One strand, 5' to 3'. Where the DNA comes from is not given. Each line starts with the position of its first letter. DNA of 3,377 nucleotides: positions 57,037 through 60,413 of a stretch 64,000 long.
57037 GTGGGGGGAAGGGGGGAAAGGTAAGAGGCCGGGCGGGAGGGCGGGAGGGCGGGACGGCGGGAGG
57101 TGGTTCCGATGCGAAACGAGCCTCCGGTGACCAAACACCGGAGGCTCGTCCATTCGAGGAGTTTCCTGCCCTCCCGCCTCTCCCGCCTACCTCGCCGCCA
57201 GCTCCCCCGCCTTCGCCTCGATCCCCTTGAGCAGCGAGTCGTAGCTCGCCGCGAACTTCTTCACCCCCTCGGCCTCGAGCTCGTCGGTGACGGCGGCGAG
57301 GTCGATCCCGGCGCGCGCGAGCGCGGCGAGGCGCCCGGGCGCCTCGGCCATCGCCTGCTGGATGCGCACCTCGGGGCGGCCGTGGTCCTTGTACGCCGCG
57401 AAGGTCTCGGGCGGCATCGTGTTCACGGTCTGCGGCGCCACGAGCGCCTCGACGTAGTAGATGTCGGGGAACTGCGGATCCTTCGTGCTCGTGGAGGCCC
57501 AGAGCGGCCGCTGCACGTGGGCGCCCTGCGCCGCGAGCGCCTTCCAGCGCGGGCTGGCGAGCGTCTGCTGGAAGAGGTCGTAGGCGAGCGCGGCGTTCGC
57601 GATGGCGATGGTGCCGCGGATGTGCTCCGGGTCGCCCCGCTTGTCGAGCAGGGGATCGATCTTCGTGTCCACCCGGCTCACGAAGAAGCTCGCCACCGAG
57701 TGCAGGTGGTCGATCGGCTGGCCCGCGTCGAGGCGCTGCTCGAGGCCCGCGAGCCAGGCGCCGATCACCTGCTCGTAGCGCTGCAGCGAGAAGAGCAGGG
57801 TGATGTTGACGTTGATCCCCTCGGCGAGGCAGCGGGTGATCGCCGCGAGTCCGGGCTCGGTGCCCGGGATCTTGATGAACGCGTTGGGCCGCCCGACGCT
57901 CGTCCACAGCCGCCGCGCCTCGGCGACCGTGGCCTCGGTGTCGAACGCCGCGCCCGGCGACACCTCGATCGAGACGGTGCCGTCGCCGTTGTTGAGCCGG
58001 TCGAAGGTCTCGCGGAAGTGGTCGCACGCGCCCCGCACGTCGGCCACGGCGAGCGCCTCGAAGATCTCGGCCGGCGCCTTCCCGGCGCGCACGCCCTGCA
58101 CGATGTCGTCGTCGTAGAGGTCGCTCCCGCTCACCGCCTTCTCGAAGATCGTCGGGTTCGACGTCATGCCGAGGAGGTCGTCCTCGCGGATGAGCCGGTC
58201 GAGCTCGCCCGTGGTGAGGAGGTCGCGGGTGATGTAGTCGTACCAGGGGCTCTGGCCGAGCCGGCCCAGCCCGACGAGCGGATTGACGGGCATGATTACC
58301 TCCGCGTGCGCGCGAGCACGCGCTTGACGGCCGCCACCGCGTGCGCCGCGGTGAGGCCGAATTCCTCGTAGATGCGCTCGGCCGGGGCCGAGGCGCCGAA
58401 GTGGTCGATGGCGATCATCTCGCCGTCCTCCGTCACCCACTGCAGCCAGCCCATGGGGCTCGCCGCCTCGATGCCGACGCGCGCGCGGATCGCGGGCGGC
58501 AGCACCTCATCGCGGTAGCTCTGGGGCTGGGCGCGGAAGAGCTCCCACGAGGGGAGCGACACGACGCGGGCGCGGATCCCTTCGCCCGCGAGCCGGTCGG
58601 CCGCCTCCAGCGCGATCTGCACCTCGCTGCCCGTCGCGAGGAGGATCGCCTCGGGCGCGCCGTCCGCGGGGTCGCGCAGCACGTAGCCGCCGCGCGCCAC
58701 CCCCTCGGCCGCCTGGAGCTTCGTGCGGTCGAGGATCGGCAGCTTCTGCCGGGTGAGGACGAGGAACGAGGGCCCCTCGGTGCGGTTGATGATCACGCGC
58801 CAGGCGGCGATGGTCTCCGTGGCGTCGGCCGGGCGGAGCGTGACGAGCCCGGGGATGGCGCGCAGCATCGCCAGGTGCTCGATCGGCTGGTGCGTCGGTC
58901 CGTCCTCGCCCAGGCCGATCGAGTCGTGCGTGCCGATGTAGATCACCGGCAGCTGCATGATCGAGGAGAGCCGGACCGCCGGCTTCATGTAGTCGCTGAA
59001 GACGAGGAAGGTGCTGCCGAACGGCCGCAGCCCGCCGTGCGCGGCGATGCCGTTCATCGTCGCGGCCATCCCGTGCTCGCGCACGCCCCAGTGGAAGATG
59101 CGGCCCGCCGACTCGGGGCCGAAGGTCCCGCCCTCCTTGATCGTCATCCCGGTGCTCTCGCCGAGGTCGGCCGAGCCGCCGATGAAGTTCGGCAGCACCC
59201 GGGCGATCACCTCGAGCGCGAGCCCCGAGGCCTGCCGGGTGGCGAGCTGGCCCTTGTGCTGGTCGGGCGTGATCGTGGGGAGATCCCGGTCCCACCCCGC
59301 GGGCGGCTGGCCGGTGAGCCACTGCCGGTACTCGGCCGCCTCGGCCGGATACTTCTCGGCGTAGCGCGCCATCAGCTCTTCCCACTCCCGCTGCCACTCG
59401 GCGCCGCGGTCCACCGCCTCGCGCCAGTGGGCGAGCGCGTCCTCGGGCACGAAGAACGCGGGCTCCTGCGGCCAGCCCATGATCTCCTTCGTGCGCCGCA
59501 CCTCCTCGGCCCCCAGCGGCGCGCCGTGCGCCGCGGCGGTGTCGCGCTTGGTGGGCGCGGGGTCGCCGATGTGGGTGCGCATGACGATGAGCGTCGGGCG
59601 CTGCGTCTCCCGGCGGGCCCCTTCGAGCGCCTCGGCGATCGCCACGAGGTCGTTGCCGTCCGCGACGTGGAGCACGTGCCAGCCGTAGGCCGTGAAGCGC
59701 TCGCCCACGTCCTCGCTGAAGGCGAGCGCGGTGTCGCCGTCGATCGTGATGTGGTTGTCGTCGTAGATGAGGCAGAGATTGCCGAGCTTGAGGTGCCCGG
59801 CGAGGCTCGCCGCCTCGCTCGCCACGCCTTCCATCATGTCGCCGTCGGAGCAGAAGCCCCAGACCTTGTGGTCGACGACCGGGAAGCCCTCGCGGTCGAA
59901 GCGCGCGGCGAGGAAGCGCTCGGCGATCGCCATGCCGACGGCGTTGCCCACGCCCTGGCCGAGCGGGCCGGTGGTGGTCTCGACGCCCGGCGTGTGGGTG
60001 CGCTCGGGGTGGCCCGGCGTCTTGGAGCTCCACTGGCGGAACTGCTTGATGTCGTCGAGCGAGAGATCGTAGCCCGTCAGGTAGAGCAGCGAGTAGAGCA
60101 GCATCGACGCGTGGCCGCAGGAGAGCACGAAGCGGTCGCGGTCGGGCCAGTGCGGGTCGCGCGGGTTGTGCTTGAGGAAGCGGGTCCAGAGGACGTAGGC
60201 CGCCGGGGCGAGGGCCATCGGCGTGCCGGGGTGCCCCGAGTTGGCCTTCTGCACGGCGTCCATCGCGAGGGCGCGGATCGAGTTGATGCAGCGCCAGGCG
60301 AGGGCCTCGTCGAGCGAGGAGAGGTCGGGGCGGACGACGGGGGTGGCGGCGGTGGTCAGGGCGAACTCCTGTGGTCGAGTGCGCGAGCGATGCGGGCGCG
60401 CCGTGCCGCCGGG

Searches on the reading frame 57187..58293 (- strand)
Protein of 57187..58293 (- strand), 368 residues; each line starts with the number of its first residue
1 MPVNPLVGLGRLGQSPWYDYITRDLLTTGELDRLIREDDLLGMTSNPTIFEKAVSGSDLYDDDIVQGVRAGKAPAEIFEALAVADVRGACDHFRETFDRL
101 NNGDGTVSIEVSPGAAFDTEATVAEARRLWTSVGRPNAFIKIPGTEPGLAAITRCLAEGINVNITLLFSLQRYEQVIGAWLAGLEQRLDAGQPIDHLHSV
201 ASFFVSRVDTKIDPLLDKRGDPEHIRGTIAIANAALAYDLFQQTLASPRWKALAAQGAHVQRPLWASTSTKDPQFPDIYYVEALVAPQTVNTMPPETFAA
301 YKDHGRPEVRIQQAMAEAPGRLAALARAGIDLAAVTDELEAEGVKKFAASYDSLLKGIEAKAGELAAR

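Call 99: search_protein_families(library=pfam, proteins=[window:57187-58293:-], max_evalue=0.001)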
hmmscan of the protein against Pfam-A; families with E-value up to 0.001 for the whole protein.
window:57187-58293:- (368 aa): 1 family
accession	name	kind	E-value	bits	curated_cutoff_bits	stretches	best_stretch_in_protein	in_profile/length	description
PF00923.25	TAL_FSA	-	2.8e-78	263.6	27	1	17-356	2-283/285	Transaldolase/Fructose-6-phosphate aldolase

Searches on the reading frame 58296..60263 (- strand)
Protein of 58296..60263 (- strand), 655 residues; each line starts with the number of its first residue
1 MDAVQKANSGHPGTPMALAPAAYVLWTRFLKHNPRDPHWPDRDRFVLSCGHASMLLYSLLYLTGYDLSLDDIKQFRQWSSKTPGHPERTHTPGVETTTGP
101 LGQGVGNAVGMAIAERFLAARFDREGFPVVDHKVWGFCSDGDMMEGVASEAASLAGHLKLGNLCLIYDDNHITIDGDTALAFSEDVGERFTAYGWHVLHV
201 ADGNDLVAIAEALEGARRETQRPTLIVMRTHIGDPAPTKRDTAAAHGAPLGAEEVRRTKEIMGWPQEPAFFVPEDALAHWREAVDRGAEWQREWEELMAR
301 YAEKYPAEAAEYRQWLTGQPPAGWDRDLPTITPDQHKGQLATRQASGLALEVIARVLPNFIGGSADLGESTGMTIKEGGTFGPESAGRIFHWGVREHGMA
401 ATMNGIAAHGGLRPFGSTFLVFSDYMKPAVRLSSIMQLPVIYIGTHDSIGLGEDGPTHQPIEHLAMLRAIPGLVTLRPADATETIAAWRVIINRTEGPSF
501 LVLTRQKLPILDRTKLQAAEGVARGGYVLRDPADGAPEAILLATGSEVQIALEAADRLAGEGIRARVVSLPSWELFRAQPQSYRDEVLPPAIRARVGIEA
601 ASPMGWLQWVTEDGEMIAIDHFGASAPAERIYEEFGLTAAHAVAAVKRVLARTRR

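Call 99: search_protein_families(library=pfam, proteins=[window:58296-60263:-], max_evalue=0.001)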
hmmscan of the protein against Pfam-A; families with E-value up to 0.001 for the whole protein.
window:58296-60263:- (655 aa): 4 families
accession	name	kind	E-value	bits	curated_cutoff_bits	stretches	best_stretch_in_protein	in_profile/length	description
PF00456.26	Transketolase_N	-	8.1e-143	475.8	22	1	1-321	14-334/334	Transketolase, thiamine diphosphate binding domain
PF02779.29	Transket_pyr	-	2.4e-55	187.3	27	1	339-509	2-173/174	Transketolase, pyrimidine binding domain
PF22613.1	Transketolase_C_1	-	1.1e-40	138.8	27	1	525-638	1-113/113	Transketolase-like TK C-terminal domain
PF02780.25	Transketolase_C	-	2e-10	41.1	25.9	1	536-641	9-123/124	Transketolase, C-terminal domain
